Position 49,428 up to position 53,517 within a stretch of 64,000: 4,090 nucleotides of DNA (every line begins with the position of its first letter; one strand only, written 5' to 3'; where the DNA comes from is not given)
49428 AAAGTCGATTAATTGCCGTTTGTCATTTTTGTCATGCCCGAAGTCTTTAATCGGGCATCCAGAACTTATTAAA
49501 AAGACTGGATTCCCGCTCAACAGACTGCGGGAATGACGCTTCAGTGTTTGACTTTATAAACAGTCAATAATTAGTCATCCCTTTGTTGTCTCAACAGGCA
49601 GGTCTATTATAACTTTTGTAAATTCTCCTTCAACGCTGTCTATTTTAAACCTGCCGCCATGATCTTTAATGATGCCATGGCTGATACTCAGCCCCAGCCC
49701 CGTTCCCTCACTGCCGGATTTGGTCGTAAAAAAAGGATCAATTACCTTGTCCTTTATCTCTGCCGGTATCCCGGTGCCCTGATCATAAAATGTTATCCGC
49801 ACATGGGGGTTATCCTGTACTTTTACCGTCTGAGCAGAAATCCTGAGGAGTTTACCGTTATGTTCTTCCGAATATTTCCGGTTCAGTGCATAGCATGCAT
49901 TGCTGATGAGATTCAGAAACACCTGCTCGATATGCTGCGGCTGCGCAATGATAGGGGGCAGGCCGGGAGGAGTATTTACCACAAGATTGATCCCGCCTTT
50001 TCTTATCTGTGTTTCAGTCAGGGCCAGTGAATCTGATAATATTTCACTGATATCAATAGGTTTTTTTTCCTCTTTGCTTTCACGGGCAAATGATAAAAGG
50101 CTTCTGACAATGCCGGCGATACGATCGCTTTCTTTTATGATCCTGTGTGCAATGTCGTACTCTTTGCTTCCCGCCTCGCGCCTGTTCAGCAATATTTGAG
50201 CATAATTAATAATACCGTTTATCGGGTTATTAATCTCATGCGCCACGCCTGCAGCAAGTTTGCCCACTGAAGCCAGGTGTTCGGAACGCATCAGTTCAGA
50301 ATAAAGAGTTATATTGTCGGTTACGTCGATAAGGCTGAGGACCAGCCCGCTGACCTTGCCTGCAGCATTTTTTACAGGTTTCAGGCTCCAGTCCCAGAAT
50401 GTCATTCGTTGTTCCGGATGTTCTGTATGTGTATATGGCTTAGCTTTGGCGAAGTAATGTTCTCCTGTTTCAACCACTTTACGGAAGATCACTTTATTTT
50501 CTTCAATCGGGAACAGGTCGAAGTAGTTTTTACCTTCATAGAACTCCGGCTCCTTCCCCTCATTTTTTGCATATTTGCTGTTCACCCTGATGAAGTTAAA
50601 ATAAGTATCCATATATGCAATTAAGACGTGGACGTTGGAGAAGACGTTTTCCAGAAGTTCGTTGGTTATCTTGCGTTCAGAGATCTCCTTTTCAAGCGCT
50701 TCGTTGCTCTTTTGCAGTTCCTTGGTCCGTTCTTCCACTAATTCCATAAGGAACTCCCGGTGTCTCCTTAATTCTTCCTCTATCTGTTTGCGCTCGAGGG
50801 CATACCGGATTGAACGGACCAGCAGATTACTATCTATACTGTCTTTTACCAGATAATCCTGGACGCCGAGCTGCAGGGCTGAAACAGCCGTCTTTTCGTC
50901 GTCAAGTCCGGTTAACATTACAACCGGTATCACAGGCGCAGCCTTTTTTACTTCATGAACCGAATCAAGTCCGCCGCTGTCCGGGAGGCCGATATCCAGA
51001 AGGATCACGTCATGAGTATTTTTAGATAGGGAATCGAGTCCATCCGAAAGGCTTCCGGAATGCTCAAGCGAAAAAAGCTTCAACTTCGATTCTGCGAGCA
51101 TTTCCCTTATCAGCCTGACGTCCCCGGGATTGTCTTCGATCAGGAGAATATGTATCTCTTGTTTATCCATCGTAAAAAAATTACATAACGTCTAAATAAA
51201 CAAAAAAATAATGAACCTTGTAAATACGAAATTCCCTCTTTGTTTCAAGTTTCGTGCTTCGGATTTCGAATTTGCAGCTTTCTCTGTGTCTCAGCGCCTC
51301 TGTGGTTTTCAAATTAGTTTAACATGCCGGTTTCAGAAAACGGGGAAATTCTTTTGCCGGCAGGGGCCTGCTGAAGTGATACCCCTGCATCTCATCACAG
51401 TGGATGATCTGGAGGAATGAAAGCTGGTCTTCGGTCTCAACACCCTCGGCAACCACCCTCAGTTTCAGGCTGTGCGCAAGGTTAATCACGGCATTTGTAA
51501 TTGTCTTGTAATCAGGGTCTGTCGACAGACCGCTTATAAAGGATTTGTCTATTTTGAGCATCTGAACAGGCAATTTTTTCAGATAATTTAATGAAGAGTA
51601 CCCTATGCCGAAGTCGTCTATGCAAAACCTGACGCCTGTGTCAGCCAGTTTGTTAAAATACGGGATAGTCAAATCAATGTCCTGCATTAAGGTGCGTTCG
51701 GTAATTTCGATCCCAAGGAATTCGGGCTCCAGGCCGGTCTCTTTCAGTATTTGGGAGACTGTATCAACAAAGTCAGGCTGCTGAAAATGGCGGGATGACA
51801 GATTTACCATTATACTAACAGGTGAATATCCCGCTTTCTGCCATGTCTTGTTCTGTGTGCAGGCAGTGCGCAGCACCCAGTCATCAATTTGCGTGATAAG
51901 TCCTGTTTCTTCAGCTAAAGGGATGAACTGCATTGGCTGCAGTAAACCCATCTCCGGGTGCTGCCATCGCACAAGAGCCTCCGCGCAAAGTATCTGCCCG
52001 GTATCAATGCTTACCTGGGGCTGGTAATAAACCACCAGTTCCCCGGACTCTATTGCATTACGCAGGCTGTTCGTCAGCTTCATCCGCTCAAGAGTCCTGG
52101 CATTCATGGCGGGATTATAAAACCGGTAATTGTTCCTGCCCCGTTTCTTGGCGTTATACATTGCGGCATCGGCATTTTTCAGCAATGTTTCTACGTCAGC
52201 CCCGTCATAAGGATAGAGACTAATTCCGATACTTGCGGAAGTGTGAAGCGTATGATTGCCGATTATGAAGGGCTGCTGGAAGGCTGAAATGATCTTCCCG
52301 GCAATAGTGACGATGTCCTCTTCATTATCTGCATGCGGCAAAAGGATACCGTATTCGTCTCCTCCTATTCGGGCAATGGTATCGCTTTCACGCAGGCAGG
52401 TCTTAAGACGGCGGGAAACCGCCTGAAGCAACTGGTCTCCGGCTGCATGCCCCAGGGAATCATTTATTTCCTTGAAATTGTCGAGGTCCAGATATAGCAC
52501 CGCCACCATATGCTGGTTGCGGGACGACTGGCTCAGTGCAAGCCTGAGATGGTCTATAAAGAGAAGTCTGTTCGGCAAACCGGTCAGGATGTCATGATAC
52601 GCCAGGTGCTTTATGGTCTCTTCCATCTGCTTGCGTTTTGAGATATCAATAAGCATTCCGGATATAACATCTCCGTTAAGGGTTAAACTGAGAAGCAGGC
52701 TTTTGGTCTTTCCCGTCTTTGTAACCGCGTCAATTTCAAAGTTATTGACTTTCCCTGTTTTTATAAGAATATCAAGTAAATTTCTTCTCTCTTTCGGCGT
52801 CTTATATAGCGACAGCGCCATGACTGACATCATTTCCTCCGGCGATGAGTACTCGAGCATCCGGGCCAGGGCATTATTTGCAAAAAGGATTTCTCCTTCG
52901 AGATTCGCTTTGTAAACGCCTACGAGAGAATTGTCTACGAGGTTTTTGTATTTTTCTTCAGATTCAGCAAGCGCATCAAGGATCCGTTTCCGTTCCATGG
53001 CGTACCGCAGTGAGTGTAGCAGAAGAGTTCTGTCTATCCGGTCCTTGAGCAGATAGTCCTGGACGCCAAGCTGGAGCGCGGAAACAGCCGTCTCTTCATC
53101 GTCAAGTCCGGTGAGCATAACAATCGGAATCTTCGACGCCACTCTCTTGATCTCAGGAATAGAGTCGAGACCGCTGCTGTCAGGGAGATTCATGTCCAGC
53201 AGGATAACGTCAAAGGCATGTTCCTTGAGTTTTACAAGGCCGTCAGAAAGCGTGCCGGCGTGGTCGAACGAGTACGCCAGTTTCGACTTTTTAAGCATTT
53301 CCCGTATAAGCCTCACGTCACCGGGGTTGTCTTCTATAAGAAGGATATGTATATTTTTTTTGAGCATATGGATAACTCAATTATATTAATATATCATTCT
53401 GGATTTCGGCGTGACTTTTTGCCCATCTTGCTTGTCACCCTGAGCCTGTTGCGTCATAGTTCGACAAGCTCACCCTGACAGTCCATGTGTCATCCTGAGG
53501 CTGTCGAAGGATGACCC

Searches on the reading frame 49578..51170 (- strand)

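Call 66: search_protein_families(library=pfam, proteins=[window:49578-51170:-], max_evalue=0.0001)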
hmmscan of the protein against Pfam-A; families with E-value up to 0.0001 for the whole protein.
window:49578-51170:- (531 aa): 5 families
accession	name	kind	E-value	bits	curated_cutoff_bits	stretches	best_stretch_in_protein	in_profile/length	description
PF02518.31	HATPase_c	-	1.3e-19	71.1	26.4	1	411-527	3-110/111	Histidine kinase-, DNA gyrase B-, and HSP90-like ATPase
PF00072.30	Response_reg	-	5.9e-19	68.7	30.2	1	8-117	1-107/111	Response regulator receiver domain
PF00512.31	HisKA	-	2.2e-13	50.5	26.9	1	303-364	3-63/66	His Kinase A (phospho-acceptor) domain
PF08448.16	PAS_4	-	2.3e-09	37.9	23.1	1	177-285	1-107/110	PAS fold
PF13426.13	PAS_9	-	5.8e-05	23.8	27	0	184-285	6-103/103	PAS domain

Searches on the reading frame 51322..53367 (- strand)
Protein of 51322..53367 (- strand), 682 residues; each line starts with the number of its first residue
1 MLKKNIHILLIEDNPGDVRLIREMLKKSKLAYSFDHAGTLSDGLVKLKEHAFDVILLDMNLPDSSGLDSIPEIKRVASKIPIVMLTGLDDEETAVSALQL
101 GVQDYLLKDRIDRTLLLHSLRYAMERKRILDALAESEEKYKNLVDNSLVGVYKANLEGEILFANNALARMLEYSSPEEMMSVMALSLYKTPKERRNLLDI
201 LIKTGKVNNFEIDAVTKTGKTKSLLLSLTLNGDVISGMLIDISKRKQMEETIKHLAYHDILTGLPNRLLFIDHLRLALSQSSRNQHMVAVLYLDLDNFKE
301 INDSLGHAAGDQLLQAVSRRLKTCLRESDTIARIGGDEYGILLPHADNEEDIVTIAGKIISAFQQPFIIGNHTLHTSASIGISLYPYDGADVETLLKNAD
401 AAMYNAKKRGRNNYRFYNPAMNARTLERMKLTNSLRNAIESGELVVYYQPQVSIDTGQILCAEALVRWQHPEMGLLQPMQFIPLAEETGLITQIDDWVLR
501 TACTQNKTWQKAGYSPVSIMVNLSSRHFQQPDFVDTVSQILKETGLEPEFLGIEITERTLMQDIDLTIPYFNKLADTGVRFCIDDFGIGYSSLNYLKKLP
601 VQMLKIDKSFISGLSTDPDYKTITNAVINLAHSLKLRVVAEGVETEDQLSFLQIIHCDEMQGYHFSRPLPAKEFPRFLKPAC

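Call 66: search_protein_families(library=pfam, proteins=[window:51322-53367:-], max_evalue=0.0001)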
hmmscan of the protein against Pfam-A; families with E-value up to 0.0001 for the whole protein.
window:51322-53367:- (682 aa): 6 families
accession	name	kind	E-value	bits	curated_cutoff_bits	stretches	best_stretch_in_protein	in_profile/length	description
PF00563.25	EAL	-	2.2e-75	253.5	31.3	1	433-668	2-236/236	EAL domain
PF00990.26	GGDEF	-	2e-52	177.6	23.8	1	256-413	1-161/161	Diguanylate cyclase, GGDEF domain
PF00072.30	Response_reg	-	6.3e-22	78.3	30.2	1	8-111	1-102/111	Response regulator receiver domain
PF13426.13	PAS_9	-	1.7e-07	31.9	27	1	150-243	3-102/103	PAS domain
PF13188.13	PAS_8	-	1e-05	25.7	21.8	0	138-181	1-44/65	PAS domain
PF00989.32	PAS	-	1.4e-05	25.5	22.6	1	139-226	2-91/113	PAS fold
